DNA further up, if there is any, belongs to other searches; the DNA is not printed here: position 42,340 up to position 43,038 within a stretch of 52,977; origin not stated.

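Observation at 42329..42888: Two unannotated tandem Cys-rich micro-ORFs with a shared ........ leader, coupled to a GRDP-like His-motif protein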

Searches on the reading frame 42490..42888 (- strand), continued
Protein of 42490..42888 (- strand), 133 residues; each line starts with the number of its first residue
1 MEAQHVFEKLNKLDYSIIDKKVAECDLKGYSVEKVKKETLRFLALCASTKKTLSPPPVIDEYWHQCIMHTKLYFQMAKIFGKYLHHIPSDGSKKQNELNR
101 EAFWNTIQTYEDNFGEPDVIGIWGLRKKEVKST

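Call 53: fold_search(model_id=the predicted structure, library=pdb)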
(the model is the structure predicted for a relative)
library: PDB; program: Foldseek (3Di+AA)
matches with E <= 10: 22; with E <= 0.001: 0
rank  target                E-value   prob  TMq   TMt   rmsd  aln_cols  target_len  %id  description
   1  8v2b_A                2.6e+00  0.06  0.19  0.17  12.0       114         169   15  Cryo-EM structure of mouse type II OSM receptor complex: model for full extracellular assembly (released 2024-11-20)
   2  6vae_A                4.3e+00  0.04  0.17  0.03  16.5        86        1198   15  Mono-ubiquitinated Fanconi Anemia ID complex bound to ICL DNA (released 2020-03-18)
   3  7pp7                  4.3e+00  0.02  0.13  0.08  15.8       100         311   15  Thunberia alata 16:0-ACP desaturase (released 2021-12-22)
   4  5wfu_A                4.5e+00  0.04  0.17  0.10  16.5       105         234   10  Structural basis for the interaction of 14-3-3beta with Tricarboxylic Acid Cycle intermediate Malate (released 2018-07-18)
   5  5ncq                  5.9e+00  0.02  0.15  0.04  16.8       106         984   14  Structure of the (SR) Ca2+-ATPase bound to a Tetrahydrocarbazole and TNP-ATP (released 2018-01-10)
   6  1g8x_A                6.2e+00  0.03  0.18  0.03  16.8       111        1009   14  STRUCTURE OF A GENETICALLY ENGINEERED MOLECULAR MOTOR (released 2001-01-17)
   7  4ykc                  7.3e+00  0.02  0.19  0.22  11.3        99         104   13  Crystal structure of cerebral cavernous malformation 2 C-terminal adaptor domain (released 2015-06-03)
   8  1nwm                  7.7e+00  0.03  0.19  0.23  17.1       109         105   13  GAT domain of human GGA1 (released 2003-03-25)
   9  2hqt_S                7.7e+00  0.02  0.19  0.20  12.5       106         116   11  Crystal structures of the interacting domains from yeast glutamyl-tRNA synthetase and tRNA aminoacylation and nuclear  (released 2006-09-05)
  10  2hqt_K                7.7e+00  0.02  0.16  0.18  13.4       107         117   11  Crystal structures of the interacting domains from yeast glutamyl-tRNA synthetase and tRNA aminoacylation and nuclear  (released 2006-09-05)
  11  2cpt_MODEL_1_A        8.1e+00  0.02  0.17  0.19  15.2        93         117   12  Solution structure of MIT domain from human SKD1 (released 2005-11-19)
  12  6tm1_B                8.1e+00  0.02  0.20  0.09  15.4       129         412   12  Crystal structure of the DHR2 domain of DOCK10 in complex with RAC3 (released 2020-01-22)
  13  3wwt_B                8.5e+00  0.02  0.18  0.21  11.2       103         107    9  Crystal Structure of the Y3:STAT1ND complex (released 2015-07-01)
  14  8eq8_B                8.5e+00  0.02  0.17  0.12  16.6       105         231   11  The crystal structure of 14-3-3 Beta containing 3-nitrotyrosine at position Y130 (released 2023-01-25)
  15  6fna_B                9.0e+00  0.02  0.18  0.12  15.7       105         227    7  Mono- and bivalent 14-3-3 inhibitors for characterizing supramolecular lysine-PEG interactions in proteins (released 2018-07-04)
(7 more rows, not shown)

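Call 54: fold_search(model_id=the predicted structure, library=viral)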
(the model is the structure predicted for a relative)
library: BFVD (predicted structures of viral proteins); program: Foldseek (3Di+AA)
matches with E <= 10: 48; with E <= 0.001: 1
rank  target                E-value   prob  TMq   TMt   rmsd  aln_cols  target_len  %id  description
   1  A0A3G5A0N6            2.5e-04  1.00  0.78  0.75   2.1       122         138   28  Glycine-rich domain-containing protein-like [Harvfovirus sp.]
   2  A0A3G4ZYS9            1.2e-03  1.00  0.73  0.40   3.1       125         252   22  Uncharacterized protein [Gaeavirus sp.]
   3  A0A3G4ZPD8            1.3e-02  1.00  0.60  0.41   5.8       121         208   28  Ubiquitin-like domain-containing protein [Terrestrivirus sp.]
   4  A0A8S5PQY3            1.8e+00  0.05  0.18  0.18  14.6       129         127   16  Uncharacterized protein [Siphoviridae sp. ctZro7]
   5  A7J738                3.2e+00  0.03  0.18  0.18  16.6       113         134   11  Uncharacterized protein n334L [Paramecium bursaria Chlorella virus FR483]
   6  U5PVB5                3.2e+00  0.03  0.17  0.04  15.0       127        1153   12  Tail fiber [Cyanophage PP]
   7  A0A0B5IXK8            3.4e+00  0.03  0.19  0.14  12.8       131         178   11  Uncharacterized protein [Pandoravirus inopinatum]
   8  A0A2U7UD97            3.6e+00  0.02  0.15  0.13  15.2       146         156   10  Uncharacterized protein [Pandoravirus neocaledonia]
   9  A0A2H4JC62            3.7e+00  0.01  0.13  0.08  19.4       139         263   15  Phage tail tape measure protein [uncultured Caudovirales phage]
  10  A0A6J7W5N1            4.2e+00  0.01  0.14  0.12  30.7       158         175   14  Terminase small subunit [uncultured Caudovirales phage]
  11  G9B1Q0                4.4e+00  0.04  0.19  0.27  16.0        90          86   18  Gp149 [Bacillus phage W.Ph.]
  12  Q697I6                4.4e+00  0.03  0.19  0.20  15.5       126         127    9  Virion associated protein (Fragment) [Vulture herpesvirus]
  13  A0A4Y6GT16            4.6e+00  0.03  0.18  0.17  15.4       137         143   11  Uncharacterized protein [Chrysochromulina parva virus BQ2]
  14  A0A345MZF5            4.6e+00  0.03  0.16  0.12  15.0       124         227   16  (no name in the UniProt tables at hand)
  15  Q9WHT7                4.9e+00  0.04  0.24  0.16  12.1       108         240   14  Outer capsid protein VP2 (Fragment) [Bluetongue virus 15]
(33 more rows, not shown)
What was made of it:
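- On PF07173 GRDP-like / DUF1399: The fold matches a GRDP-like annotated viral protein with TM 0.78 (call 54).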

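Call 62: find_related_loci(query=A4, collection=viral_contigs, flank=4000)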
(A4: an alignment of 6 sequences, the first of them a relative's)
Query A4 (133 aa) in viral_contigs; peptide patterns used: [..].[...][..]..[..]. (x = any residue, [..] = any of these).
4 stretches matched a pattern, but none encodes a relative of the query by tblastn (E <= 1e-3).
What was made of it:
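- Tried and rejected: A scan of viral contigs found no relative (call 62).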

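Call 64: search_protein_families(library=pfam, proteins=[P0058, P0009, P0036, P0045, P0043, P0016, P0047, P0033, P0117, P0006], max_evalue=0.01)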
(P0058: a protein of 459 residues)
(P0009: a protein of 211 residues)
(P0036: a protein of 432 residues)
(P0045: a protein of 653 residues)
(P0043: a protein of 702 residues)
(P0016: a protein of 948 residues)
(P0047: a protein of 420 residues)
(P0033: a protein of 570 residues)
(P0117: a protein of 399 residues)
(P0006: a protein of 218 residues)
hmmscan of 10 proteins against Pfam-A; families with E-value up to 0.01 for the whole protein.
P0058 (459 aa): 3 families
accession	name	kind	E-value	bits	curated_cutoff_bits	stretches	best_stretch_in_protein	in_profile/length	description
PF21084.3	DUF4423_like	-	8.7e-11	42.4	24.1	1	28-100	5-75/76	Winged Helix-turn-helix domain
PF07173.17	GRDP-like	-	0.00013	23.1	22.7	1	370-411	98-143/143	Glycine-rich domain-containing protein-like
PF00899.27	ThiF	-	0.0044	16.6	28.1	1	203-296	153-237/238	ThiF family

P0009 (211 aa): 0 families

P0036 (432 aa): 1 family
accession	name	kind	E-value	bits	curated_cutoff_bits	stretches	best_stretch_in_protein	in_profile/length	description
PF07173.17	GRDP-like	-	3.8e-05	24.9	22.7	0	34-79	94-143/143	Glycine-rich domain-containing protein-like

P0045 (653 aa): 1 family
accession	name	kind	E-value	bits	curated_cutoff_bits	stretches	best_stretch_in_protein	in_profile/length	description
PF07173.17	GRDP-like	-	0.0013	19.8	22.7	0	31-75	95-143/143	Glycine-rich domain-containing protein-like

P0043 (702 aa): 3 families
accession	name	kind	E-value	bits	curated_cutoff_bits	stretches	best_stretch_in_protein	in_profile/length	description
PF00240.29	ubiquitin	-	4.9e-08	33.1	25.4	1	243-311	2-69/72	Ubiquitin family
PF07173.17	GRDP-like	-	0.00033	21.8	22.7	0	88-131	97-141/143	Glycine-rich domain-containing protein-like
PF08817.16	YukD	-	0.0023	19.1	27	0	257-307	25-74/76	WXG100 protein secretion system (Wss), protein YukD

P0016 (948 aa): 3 families
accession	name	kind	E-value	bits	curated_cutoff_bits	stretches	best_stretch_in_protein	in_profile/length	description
PF07173.17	GRDP-like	-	7.2e-12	46.6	22.7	0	201-244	97-141/143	Glycine-rich domain-containing protein-like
PF11976.14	Rad60-SLD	-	1.2e-05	25.5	23.8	0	324-388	1-65/72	Ubiquitin-2 like Rad60 SUMO-like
PF06335.17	DUF1054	-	0.009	16.4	27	0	181-207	49-75/198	Protein of unknown function (DUF1054)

P0047 (420 aa): 0 families

P0033 (570 aa): 0 families

P0117 (399 aa): 0 families

P0006 (218 aa): 0 families

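Call 65: search_protein_families(library=ncbifam, proteins=[L032:4863-6251:+, L033:4878-6299:+, L034:4854-5570:+, L036:1663-3018:+, L037:1335-1925:+, L038:4872-6269:+, L039:2216-3358:+, P0058, P0152, P0060], max_evalue=0.01)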
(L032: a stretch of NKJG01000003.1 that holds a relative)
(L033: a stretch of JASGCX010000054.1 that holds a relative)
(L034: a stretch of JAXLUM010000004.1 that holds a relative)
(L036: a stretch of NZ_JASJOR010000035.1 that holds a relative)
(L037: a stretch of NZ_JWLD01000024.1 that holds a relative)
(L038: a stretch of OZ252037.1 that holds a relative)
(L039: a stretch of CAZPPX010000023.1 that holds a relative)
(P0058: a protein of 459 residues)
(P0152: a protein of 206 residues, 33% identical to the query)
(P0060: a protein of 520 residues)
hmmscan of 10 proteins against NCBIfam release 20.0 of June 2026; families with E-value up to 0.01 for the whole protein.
L032:4863-6251:+ (463 aa): 1 family
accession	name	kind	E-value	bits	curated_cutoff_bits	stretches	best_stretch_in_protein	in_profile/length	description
TIGR04222.1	near_uncomplex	domain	9.3e-07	28.7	43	1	241-372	53-185/229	TIGR04222 domain-containing membrane protein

L033:4878-6299:+ (474 aa): 1 family
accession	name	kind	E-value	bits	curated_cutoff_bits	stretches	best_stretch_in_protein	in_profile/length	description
TIGR04222.1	near_uncomplex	domain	1.1e-09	38.2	43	1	332-372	145-184/229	TIGR04222 domain-containing membrane protein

L034:4854-5570:+ (239 aa): 0 families

L036:1663-3018:+ (452 aa): 1 family
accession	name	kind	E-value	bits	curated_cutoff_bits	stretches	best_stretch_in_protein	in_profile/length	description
TIGR04222.1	near_uncomplex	domain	9.5e-05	22.1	43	1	235-367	49-182/229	TIGR04222 domain-containing membrane protein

L037:1335-1925:+ (197 aa): 0 families

L038:4872-6269:+ (466 aa): 1 family
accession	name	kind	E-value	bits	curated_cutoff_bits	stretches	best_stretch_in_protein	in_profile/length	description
TIGR04222.1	near_uncomplex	domain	9.9e-06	25.4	43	1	194-374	1-185/229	TIGR04222 domain-containing membrane protein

L039:2216-3358:+ (381 aa): 0 families

P0058 (459 aa): 2 families
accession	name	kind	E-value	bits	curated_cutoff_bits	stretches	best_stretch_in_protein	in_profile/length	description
TIGR03882.1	cyclo_dehyd_2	equivalog_domain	1.7e-20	73.9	36.9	1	186-308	2-127/164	TOMM precursor leader peptide-binding protein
TIGR03603.1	cyclo_dehy_ocin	subfamily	1.7e-10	41.1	187.65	1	181-302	176-299/319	thiazole/oxazole-forming peptide maturase, SagC family component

P0152 (206 aa): 0 families

P0060 (520 aa): 1 family
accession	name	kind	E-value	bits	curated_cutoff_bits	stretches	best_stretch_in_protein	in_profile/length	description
TIGR04222.1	near_uncomplex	domain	9.3e-23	81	43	1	209-457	1-228/229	TIGR04222 domain-containing membrane protein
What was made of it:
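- A bona fide TIGR04222 protein (P0060) carries the domain (call 65).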

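Call 67: find_homologous_proteins(query=P0058, max_evalue=0.00001)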
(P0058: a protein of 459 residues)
Query P0058 (459 aa): 16 proteins with E <= 0.00001 among 3852 candidates.
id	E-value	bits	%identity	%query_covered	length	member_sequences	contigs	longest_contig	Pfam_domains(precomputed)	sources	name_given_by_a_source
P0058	0.0e+0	1033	100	100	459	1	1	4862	PF21084.3,PF27765.1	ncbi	-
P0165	1.4e-190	652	68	96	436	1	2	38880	PF21084.3,PF00899.28,PF27765.1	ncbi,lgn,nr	ncbi:MAG TPA: TOMM precursor leader peptide-binding protein [Chlamydiales bacterium]|nr:TOMM precurs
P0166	9.4e-100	353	53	71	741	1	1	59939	PF21084.3,PF02624.22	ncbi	-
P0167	3.1e-93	331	52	69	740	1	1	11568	PF21084.3,PF02624.22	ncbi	-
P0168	3.5e-91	324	49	69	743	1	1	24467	PF02624.22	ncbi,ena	-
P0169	3.6e-87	311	49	68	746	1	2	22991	PF21084.3,PF02624.22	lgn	-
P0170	4.8e-86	307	49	68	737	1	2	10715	PF21084.3,PF02624.22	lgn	-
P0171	9.0e-81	290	45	69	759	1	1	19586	PF21084.3,PF02624.22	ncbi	-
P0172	1.6e-73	266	45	68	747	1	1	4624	PF21084.3,PF02624.22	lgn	-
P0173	3.1e-54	203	37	64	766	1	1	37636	PF02624.22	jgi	-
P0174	3.4e-49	186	34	69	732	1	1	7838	PF21084.3,PF02624.22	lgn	-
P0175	4.0e-43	166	33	68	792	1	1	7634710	PF21084.3,PF02624.22,PF00899.28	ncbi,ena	-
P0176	4.5e-41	159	32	68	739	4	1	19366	PF21084.3,PF02624.22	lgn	-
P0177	3.1e-40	156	31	69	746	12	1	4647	PF21084.3,PF02624.22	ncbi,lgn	ncbi:MAG: TOMM precursor leader peptide-binding protein [Coleofasciculus sp.]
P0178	5.5e-39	152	31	64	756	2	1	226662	PF21084.3,PF02624.22,PF00899.28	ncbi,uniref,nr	ncbi:TOMM precursor leader peptide-binding protein [Nostoc sp. FACHB-280]|uniref:TOMM precursor lead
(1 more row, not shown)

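Call 68: find_encoding_contigs(protein=P0165, flank=7000, max_places=2)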
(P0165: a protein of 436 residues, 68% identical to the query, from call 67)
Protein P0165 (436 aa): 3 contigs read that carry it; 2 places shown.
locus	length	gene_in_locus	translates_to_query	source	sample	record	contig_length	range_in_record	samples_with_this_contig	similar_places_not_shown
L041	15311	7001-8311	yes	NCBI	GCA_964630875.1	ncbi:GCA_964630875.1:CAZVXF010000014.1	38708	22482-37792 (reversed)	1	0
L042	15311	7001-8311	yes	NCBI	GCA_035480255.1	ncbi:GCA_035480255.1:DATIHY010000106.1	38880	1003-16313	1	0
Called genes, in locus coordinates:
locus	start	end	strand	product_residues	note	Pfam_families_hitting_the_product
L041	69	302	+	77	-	-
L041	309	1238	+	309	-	PF00005:ABC_tran, PF13304:AAA_21 (faint)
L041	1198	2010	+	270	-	PF01061:ABC2_membrane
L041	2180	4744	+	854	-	-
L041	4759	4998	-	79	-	PF13083:KH_KhpA-B, PF00013:KH_1 (weak)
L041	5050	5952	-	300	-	PF00849:PseudoU_synth_2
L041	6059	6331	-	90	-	-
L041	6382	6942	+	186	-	PF21982:RecX_HTH1, PF02631:RecX_HTH2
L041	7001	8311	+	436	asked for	PF21084:WHD_DUF4423_like, PF00899:ThiF (faint), PF27765:UCP032817-like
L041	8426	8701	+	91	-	PF02979:NHase_alpha (faint), PF27793:RNP_Burkhold (faint)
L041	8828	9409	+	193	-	-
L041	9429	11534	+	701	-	PF03412:Peptidase_C39, PF00664:ABC_membrane, PF00005:ABC_tran, PF02463:SMC_N (faint)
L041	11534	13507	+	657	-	PF00664:ABC_membrane, PF00005:ABC_tran, PF02463:SMC_N (faint)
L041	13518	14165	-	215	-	PF02525:Flavodoxin_2, PF03358:FMN_red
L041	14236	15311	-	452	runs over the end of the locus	PF01336:tRNA_anti-codon, PF00152:tRNA-synt_2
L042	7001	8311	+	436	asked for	PF21084:WHD_DUF4423_like, PF00899:ThiF (faint), PF27765:UCP032817-like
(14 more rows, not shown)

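Call 69: find_encoding_contigs(protein=P0058, flank=5000, max_places=2)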
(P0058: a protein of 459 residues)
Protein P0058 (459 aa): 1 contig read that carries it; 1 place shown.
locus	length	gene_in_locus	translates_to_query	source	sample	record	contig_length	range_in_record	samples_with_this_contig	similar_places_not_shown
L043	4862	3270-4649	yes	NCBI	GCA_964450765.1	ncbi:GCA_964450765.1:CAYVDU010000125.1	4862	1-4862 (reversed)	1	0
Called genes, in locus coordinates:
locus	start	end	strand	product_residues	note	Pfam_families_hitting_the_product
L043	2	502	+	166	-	?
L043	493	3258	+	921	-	PF00664:ABC_membrane, PF00005:ABC_tran, PF02463:SMC_N (weak)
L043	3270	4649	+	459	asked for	PF21084:WHD_DUF4423_like, PF27765:UCP032817-like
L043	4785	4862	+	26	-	?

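Call 74: search_protein_families(library=ncbifam, proteins=[L041:8828-9406:+, L041:9429-11531:+, P0165, L001:849-1439:+], max_evalue=0.01)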
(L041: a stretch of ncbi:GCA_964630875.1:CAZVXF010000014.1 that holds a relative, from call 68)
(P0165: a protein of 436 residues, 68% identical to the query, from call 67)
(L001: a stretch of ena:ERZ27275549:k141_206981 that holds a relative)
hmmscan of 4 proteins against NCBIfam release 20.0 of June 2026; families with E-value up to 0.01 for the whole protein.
L041:8828-9406:+ (193 aa): 2 families
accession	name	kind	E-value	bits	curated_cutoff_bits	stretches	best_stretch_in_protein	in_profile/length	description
TIGR03794.1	NHLM_micro_HlyD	equivalog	1.6e-22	80.1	156.2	2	76-191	299-417/421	NHLP bacteriocin system secretion protein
TIGR01843.1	type_I_hlyD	subfamily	4.8e-07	29.1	208.65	1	84-115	322-353/422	HlyD family type I secretion periplasmic adaptor subunit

L041:9429-11531:+ (701 aa): 191 families (the best 25 are shown)
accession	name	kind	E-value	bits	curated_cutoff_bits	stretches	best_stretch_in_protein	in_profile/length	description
TIGR03796.1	NHLM_micro_ABC1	equivalog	4.4e-264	878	853.3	1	1-696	8-709/710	NHLP family bacteriocin export ABC transporter peptidase/permease/ATPase subunit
TIGR01846.1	type_I_sec_HlyB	subfamily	6.6e-109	365.1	725.55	1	9-696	3-689/694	type I secretion system permease/ATPase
TIGR03375.1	type_I_sec_LssB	subfamily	6.2e-106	355.3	693.1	1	9-683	5-686/696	type I secretion system permease/ATPase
TIGR01193.1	bacteriocin_ABC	subfamily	1e-103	348.2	523.85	1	4-696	5-706/708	peptide cleavage/export ABC transporter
TIGR03797.1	NHLM_micro_ABC2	equivalog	9.7e-86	288.7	709.4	1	146-696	135-682/686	NHLP bacteriocin export ABC transporter permease/ATPase subunit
TIGR02204.1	MsbA_rel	hypoth_equivalog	1.1e-84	285.2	780.4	1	172-695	43-571/576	ABC transporter, permease/ATP-binding protein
TIGR02203.1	MsbA_lipidA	equivalog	9.2e-84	281.9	602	1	165-695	32-565/572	lipid A export permease/ATP-binding protein MsbA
TIGR00958.1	3a01208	subfamily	9.1e-78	262.2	874.6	1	145-695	163-710/711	antigen peptide transporter 2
TIGR01842.1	type_I_sec_PrtD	subfamily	5.3e-76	256.3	510.15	1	189-685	48-540/544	type I secretion system permease/ATPase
NF010178.0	PRK13657.1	equivalog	3.5e-73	247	733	1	213-697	82-568/588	glucan ABC transporter ATP-binding protein/ permease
NF045513.1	HepA_fam_ABC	equivalog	8.4e-71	239.2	725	1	191-687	99-597/610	heterocyst formation ABC transporter subunit HepA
NF052233.1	CphA_assoc_ABC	equivalog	1.2e-68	232.1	880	1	189-695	232-739/766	cyanophycin metabolism-associated ABC transporter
NF045998.1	cleave_ABC_plasm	equivalog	1.4e-67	228.4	500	1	6-663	8-665/673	Mbov_0121 family peptidase domain-containing ABC transporter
NF008381.0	PRK11176.1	equivalog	7.8e-67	225.9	867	1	190-695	68-575/582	lipid A ABC transporter ATP-binding protein/permease MsbA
NF008364.0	PRK11160.1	equivalog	5.5e-65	220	630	1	265-695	138-571/575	heme ABC transporter ATP-binding protein/permease CydC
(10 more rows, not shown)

P0165 (436 aa): 2 families
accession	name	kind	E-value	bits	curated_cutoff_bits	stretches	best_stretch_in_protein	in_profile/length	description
TIGR03882.1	cyclo_dehyd_2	equivalog_domain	8.1e-20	71.7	36.9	1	168-319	1-155/164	TOMM precursor leader peptide-binding protein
TIGR03603.1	cyclo_dehy_ocin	subfamily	2.7e-08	33.9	187.65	1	178-283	190-295/319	thiazole/oxazole-forming peptide maturase, SagC family component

L001:849-1439:+ (197 aa): 0 families

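Call 78: find_encoding_contigs(protein=P0001, flank=10000, max_places=3)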
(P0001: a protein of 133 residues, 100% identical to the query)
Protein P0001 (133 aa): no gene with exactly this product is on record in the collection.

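Call 82: search_solved_structures(query=A3, max_evalue=1)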
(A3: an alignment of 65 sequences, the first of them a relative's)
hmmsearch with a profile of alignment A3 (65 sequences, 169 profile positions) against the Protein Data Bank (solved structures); distinct sequences matched with E-value up to 1: 4.
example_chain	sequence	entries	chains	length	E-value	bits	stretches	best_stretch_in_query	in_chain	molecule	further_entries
5com_A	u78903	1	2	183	0.19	14.9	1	103-145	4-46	Putative conjugative transposon protein Tn1549-like, CTn5-Orf2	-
5u1z_A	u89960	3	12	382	0.26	14.5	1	62-92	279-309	Putative aminotransferase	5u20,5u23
5u21_A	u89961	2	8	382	0.26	14.5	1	62-92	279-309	Putative aminotransferase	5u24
4n6c_A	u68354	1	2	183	0.26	14.5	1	105-149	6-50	uncharacterized protein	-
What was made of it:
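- Tried and rejected: Foldseek against the PDB and a profile search of PDB sequences: nothing significant (calls 53, 82).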
